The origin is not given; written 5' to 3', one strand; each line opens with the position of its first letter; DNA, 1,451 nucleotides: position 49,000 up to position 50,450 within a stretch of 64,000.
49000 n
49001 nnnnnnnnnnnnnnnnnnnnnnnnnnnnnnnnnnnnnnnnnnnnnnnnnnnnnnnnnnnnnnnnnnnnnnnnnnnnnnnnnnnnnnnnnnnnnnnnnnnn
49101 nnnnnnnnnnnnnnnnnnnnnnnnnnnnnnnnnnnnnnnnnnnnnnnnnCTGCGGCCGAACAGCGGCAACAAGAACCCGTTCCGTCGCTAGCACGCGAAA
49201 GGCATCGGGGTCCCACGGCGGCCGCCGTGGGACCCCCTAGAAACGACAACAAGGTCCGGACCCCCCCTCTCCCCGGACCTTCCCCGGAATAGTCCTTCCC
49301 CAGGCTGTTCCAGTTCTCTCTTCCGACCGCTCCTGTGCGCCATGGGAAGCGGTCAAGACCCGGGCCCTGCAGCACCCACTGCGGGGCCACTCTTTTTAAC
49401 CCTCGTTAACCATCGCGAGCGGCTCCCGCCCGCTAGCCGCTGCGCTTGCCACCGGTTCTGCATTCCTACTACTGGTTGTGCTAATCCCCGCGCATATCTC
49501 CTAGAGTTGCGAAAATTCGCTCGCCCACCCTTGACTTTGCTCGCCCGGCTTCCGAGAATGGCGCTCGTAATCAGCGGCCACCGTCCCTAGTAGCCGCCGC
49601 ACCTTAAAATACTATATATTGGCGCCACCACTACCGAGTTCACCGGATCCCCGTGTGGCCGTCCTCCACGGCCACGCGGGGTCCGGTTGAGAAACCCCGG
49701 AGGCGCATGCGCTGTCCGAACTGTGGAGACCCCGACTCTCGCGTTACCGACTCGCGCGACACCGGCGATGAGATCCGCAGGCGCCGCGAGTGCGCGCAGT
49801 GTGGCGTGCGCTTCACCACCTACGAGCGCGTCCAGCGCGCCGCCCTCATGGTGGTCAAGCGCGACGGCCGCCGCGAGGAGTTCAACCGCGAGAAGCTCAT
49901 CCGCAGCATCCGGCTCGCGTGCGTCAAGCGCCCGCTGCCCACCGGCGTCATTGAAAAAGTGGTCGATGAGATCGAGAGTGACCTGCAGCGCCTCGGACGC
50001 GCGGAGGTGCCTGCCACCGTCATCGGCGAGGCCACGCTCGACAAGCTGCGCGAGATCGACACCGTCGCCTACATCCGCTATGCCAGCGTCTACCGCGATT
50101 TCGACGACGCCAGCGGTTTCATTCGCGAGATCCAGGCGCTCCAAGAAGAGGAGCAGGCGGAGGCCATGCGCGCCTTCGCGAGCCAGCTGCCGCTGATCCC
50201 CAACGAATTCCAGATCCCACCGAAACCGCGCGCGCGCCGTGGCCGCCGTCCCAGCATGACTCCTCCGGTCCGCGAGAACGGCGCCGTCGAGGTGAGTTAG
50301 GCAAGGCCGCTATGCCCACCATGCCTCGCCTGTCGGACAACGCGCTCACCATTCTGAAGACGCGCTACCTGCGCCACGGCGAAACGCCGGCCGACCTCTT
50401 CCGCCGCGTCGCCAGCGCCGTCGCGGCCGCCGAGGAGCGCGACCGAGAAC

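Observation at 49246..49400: Candidate sRNA / conserved 3' element downstream of ftsZ: CU-rich body plus intrinsic terminator, with a homolog 3.8 kb away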

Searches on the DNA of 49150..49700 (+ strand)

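Call 10: search_rna_families(source=window, start=49150, end=49700, threshold=evalue, max_evalue=10, show_alignments=3)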
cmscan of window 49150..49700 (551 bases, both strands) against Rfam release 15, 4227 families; matches with E-value up to 10: 8.
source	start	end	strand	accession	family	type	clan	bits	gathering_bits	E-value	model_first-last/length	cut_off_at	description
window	49642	49687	+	RF01791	F6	Gene; sRNA;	-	30.4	46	0.0017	1-57/57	no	F6 TB sRNA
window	49642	49687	-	RF01791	F6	Gene; sRNA;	-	24.8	46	0.039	1-57/57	no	F6 TB sRNA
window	49244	49395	+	RF02354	BjrC80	Gene; sRNA;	-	17.5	80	0.46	1-162/162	no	Bradyrhizobiaceae sRNA BjrC80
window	49195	49238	-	RF00489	ctRNA_p42d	Gene; antisense;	-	15.6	50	2.3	1-46/46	no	ctRNA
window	49208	49235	+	RF03847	mir-1538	Gene; miRNA;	-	14.2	78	8.8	1-58/58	no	mir-1538 microRNA precursor family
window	49282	49396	-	RF00516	ylbH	Cis-reg; leader;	-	11.2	50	9.4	1-122/122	no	ylbH leader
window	49150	49236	-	RF02603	BASRCII26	Gene; sRNA;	-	10.7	218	3.9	1-123/190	3'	Brucella sRNA CII26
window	49205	49300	-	RF02472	Gl_RNase_MRP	Gene; ribozyme;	-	10.2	60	7.8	20-115/189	no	Giardia RNase MRP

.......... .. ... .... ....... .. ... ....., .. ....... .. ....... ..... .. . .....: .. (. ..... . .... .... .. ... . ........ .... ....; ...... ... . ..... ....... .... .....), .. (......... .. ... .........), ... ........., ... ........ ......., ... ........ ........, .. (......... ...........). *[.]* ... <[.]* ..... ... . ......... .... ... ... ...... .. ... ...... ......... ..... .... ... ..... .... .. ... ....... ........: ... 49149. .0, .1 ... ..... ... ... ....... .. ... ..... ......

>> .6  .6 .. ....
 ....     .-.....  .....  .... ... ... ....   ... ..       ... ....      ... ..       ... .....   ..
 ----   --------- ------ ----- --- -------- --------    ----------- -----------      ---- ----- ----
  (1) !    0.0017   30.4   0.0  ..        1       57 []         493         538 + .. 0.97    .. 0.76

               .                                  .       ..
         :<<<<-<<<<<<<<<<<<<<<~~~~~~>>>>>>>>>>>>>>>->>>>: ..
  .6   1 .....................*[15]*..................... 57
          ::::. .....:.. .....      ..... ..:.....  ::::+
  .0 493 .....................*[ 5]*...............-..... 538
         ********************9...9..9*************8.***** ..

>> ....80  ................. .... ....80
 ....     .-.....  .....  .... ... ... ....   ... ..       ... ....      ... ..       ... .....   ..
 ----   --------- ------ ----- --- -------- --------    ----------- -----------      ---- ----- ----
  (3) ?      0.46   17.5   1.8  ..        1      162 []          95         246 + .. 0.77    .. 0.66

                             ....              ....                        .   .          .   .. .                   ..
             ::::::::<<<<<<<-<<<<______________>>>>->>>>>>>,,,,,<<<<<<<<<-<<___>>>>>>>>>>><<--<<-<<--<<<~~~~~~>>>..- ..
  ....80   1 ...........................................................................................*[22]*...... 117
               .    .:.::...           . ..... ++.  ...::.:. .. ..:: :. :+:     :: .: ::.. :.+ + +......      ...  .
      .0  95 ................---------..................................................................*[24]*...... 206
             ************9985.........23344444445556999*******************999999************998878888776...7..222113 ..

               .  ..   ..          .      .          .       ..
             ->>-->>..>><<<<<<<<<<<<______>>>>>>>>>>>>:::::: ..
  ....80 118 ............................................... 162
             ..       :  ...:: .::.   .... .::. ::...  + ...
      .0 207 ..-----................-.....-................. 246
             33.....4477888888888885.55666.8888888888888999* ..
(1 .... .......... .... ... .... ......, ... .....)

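Call 36: build_rna_model(alignment_id=A4, structure=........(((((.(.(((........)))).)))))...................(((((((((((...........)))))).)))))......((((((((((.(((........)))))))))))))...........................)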
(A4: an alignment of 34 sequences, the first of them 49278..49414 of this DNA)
Model R1 built from alignment A4 (34 sequences, 158 columns); structure: as given.
model positions 130; base pairs 30; branch points 2; effective number of sequences 3.63; information 0.59 bits per position. Calibrated on 0.2 Mb of random sequence (short: E-values are rough).
structure used (alignment columns):
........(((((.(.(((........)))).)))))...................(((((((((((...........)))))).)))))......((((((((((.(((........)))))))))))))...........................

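Call 37: search_with_rna_model(model_id=R1, sources=[window, L001, L002, L005, L006, L007, L008, L022, L030, L031, L036, L042, L043, L044, L045, L050, L052, L056, L057, L058, L060, L061, L063, L067, L070, L073, L087, L108, L109, L110, L115, L121, L124], max_evalue=1, make_alignment=true)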
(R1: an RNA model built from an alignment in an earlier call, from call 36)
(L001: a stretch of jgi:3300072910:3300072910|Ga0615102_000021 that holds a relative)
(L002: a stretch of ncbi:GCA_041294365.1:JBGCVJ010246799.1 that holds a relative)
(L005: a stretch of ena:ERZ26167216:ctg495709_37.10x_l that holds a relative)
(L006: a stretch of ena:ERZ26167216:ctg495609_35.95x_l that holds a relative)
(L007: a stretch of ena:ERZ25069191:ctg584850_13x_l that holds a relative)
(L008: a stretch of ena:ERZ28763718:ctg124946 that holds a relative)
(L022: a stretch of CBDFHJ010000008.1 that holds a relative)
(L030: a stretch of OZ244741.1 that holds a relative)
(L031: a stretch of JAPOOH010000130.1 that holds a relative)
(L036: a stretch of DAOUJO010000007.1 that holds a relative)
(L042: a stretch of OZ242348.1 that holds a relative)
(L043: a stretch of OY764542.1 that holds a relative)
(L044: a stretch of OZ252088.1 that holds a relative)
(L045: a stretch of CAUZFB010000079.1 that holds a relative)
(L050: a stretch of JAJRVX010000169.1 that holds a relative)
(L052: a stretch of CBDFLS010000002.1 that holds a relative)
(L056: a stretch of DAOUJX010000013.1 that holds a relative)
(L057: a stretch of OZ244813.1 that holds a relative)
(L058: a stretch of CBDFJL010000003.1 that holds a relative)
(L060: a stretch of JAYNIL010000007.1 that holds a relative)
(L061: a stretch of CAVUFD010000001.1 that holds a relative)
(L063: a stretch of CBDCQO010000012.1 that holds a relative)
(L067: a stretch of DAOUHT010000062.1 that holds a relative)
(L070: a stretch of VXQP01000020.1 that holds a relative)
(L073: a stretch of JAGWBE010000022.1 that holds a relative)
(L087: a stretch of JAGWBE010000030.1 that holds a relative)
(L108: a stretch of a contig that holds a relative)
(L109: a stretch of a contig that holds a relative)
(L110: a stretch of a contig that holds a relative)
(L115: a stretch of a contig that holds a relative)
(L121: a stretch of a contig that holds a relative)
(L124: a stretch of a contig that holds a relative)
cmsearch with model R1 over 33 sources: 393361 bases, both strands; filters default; matches with E-value up to 1: 78.
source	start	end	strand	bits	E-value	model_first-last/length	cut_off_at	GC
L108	800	934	+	120.6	3.4e-26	1-130/130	no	0.71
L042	349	484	+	120.3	3.9e-26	1-130/130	no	0.7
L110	5049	5184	+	119.6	5.7e-26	1-130/130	no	0.71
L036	5532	5667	+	119.4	6.2e-26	1-130/130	no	0.71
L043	4281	4416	-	119.4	6.2e-26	1-130/130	no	0.71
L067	205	340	+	119.3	6.6e-26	1-130/130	no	0.71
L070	2726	2861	+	119.3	6.6e-26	1-130/130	no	0.71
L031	1731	1867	+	117.7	1.6e-25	1-130/130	no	0.7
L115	2812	2948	+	117.2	2.1e-25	1-130/130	no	0.72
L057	4126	4262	-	115.2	6e-25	1-130/130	no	0.72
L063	2931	3067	-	114.3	1e-24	1-130/130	no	0.7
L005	15326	15461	+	113.4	1.6e-24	1-130/130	no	0.67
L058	6118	6253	+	113.4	1.6e-24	1-130/130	no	0.67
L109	2874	3007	-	112.5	2.6e-24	1-130/130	no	0.69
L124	2010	2144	-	110.1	9.6e-24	1-130/130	no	0.68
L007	12953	13088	+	109.5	1.3e-23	1-130/130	no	0.68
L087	244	376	-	109.1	1.7e-23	1-130/130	no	0.71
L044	2145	2280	+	107.2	4.7e-23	1-130/130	no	0.7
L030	5185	5320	-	107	5.3e-23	1-130/130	no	0.69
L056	1865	1998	+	105.5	1.2e-22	1-130/130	no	0.69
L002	12826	12959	+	105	1.5e-22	1-130/130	no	0.72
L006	15647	15772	+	99.1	3.7e-21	1-130/130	no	0.63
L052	1551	1676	-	99.1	3.7e-21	1-130/130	no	0.63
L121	4363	4490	-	98.3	5.6e-21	1-130/130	no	0.71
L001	12147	12283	+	97.5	8.8e-21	1-130/130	no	0.72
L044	381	515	+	86.2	4.1e-18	1-130/130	no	0.64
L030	6803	6938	-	86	4.6e-18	1-130/130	no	0.62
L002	11249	11376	+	85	7.7e-18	1-130/130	no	0.6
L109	4457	4584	-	85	7.7e-18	1-130/130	no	0.6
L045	942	1069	-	84.1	1.3e-17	1-130/130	no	0.62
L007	11244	11378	+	78.3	2.9e-16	1-130/130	no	0.62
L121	5929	6065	-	77.4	4.7e-16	1-130/130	no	0.66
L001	11131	11262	+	75.1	1.6e-15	1-130/130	no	0.74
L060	756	886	-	75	1.7e-15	1-130/130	no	0.73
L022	3786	3918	-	71.9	9.4e-15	1-130/130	no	0.71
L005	11281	11404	+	51.4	6e-10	1-130/130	no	0.71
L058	2073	2196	+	51.4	6e-10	1-130/130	no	0.71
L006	11193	11309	+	49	2.3e-09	1-130/130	no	0.75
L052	6014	6130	-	49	2.3e-09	1-130/130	no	0.75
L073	7244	7385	-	34.2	6.7e-06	1-130/130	no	0.68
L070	1736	1833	+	27.2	0.00029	1-130/130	no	0.68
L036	4540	4638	+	27.1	0.00031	1-130/130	no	0.68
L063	3959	4058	-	23.8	0.0019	1-130/130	no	0.68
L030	5203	5234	+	23.5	0.0023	82-112/130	no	0.81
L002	12911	12941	-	22.3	0.0043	82-112/130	no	0.74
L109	2892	2922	+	22.3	0.0043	82-112/130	no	0.74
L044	2231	2262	-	21.9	0.0053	82-112/130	no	0.84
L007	13039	13070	-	21.8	0.0057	82-112/130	no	0.78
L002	11329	11360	-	21.1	0.0081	80-112/130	no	0.75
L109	4473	4504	+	21.1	0.0081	80-112/130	no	0.75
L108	886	916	-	20.8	0.0093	82-112/130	no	0.81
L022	3719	3847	+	20.3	0.012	1-130/130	no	0.68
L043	5308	5406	-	20.3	0.012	1-130/130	no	0.72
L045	879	1007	+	19.9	0.016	1-130/130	no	0.56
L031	758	855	+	19.4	0.02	1-130/130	no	0.7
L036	5618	5649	-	19.4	0.02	82-112/130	no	0.78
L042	435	466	-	19.4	0.02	82-112/130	no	0.78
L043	4299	4330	+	19.4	0.02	82-112/130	no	0.78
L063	2949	2980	+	19.4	0.02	82-112/130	no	0.78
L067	291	322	-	19.4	0.02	82-112/130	no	0.78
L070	2812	2843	-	19.4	0.02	82-112/130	no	0.78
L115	2898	2930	-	18.9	0.026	82-112/130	no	0.76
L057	4144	4176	+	18.5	0.034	82-112/130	no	0.79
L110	5135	5166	-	18.4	0.034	82-112/130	no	0.81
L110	4076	4172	+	17.2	0.067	1-130/130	no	0.74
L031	1817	1849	-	17.2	0.068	82-112/130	no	0.79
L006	15710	15812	-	16.3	0.11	1-130/130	no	0.63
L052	1511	1613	+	16.3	0.11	1-130/130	no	0.63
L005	11339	11446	-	15.7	0.15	1-130/130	no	0.72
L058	2131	2238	-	15.7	0.15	1-130/130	no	0.72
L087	263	291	+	14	0.38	83-111/130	no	0.83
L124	2029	2057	+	14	0.38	83-111/130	no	0.83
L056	1952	1979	-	13.5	0.49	83-111/130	no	0.86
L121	4380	4411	+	13.1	0.61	81-112/130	no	0.88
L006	3976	4081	+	12.3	0.96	1-130/130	no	0.72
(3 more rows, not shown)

Alignment A5: 78 matches aligned to the model, 207 columns, each read 5' to 3' on its own strand. Consensus structure (alignment columns), stored with it:
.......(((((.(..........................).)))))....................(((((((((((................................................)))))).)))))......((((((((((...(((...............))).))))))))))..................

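Call 38: search_with_rna_model(model_id=R1, sources=[window, L001, L002, L005, L006, L007, L022, L030, L031, L036, L042, L044, L045, L056, L057, L060, L063, L067, L073, L087, L108, L109, L110, L115, L121, L124], max_evalue=0.00001, make_alignment=true)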
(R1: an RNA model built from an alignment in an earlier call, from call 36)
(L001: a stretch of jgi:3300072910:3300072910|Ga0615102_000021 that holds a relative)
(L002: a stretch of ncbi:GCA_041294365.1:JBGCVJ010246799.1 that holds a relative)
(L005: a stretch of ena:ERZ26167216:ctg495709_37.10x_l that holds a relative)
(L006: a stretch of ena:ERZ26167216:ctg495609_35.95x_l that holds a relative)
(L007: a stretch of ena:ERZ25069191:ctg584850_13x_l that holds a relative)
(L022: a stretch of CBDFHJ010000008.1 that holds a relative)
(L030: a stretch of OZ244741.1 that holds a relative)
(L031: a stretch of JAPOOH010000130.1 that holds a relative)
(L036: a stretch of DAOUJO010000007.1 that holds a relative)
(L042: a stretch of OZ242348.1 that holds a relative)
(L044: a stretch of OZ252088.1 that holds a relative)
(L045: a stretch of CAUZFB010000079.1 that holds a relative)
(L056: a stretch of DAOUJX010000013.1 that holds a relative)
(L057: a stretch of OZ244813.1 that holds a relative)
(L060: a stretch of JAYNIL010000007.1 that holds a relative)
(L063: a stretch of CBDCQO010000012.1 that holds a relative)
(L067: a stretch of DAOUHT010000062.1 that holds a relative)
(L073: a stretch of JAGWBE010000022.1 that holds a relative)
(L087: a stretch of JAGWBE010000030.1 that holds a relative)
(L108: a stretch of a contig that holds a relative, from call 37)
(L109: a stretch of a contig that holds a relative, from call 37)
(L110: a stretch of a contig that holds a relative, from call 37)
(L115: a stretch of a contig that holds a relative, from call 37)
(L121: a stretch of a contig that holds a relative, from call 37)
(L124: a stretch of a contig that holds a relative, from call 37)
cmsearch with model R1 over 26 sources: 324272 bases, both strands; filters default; matches with E-value up to 0.00001: 36.
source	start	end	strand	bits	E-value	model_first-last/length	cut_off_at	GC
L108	800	934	+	120.6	2.8e-26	1-130/130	no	0.71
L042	349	484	+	120.3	3.2e-26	1-130/130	no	0.7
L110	5049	5184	+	119.6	4.7e-26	1-130/130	no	0.71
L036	5532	5667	+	119.4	5.1e-26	1-130/130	no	0.71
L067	205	340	+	119.3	5.4e-26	1-130/130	no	0.71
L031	1731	1867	+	117.7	1.3e-25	1-130/130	no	0.7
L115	2812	2948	+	117.2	1.7e-25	1-130/130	no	0.72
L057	4126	4262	-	115.2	4.9e-25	1-130/130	no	0.72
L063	2931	3067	-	114.3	8.5e-25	1-130/130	no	0.7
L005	15326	15461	+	113.4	1.4e-24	1-130/130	no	0.67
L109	2874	3007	-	112.5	2.1e-24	1-130/130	no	0.69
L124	2010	2144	-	110.1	7.9e-24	1-130/130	no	0.68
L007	12953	13088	+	109.5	1.1e-23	1-130/130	no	0.68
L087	244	376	-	109.1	1.4e-23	1-130/130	no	0.71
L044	2145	2280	+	107.2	3.9e-23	1-130/130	no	0.7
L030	5185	5320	-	107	4.4e-23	1-130/130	no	0.69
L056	1865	1998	+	105.5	9.7e-23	1-130/130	no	0.69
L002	12826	12959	+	105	1.3e-22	1-130/130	no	0.72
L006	15647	15772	+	99.1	3.1e-21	1-130/130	no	0.63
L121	4363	4490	-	98.3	4.6e-21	1-130/130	no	0.71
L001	12147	12283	+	97.5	7.3e-21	1-130/130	no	0.72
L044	381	515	+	86.2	3.4e-18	1-130/130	no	0.64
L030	6803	6938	-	86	3.8e-18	1-130/130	no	0.62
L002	11249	11376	+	85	6.3e-18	1-130/130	no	0.6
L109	4457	4584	-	85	6.3e-18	1-130/130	no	0.6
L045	942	1069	-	84.1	1e-17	1-130/130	no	0.62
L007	11244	11378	+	78.3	2.4e-16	1-130/130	no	0.62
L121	5929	6065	-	77.4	3.9e-16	1-130/130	no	0.66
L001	11131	11262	+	75.1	1.4e-15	1-130/130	no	0.74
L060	756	886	-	75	1.4e-15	1-130/130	no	0.73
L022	3786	3918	-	71.9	7.7e-15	1-130/130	no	0.71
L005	11281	11404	+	51.4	4.9e-10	1-130/130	no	0.71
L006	11193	11309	+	49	1.9e-09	1-130/130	no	0.75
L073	7244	7385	-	34.2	5.5e-06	1-130/130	no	0.68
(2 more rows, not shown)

Alignment A6: 36 matches aligned to the model, 160 columns, each read 5' to 3' on its own strand. Consensus structure (alignment columns), stored with it:
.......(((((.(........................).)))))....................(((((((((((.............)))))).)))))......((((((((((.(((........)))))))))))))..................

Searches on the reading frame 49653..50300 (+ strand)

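Call 26: search_protein_families(library=pfam, proteins=[window:49653-50300:+], max_evalue=0.01)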
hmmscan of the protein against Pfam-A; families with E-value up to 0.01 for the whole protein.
window:49653-50300:+ (215 aa): 3 families
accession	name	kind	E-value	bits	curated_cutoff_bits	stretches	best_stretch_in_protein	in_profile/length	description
PF03477.21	ATP-cone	-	5.5e-20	72.2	25.8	1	66-152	2-87/88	ATP cone domain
PF22811.2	Zn_ribbon_NrdR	-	4.4e-17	62.2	27.2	1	19-58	1-42/42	Transcriptional repressor NrdR-like, N-terminal domain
PF24452.1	DUF7568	-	0.0099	16.6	27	0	13-52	70-109/121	Family of unknown function (DUF7568)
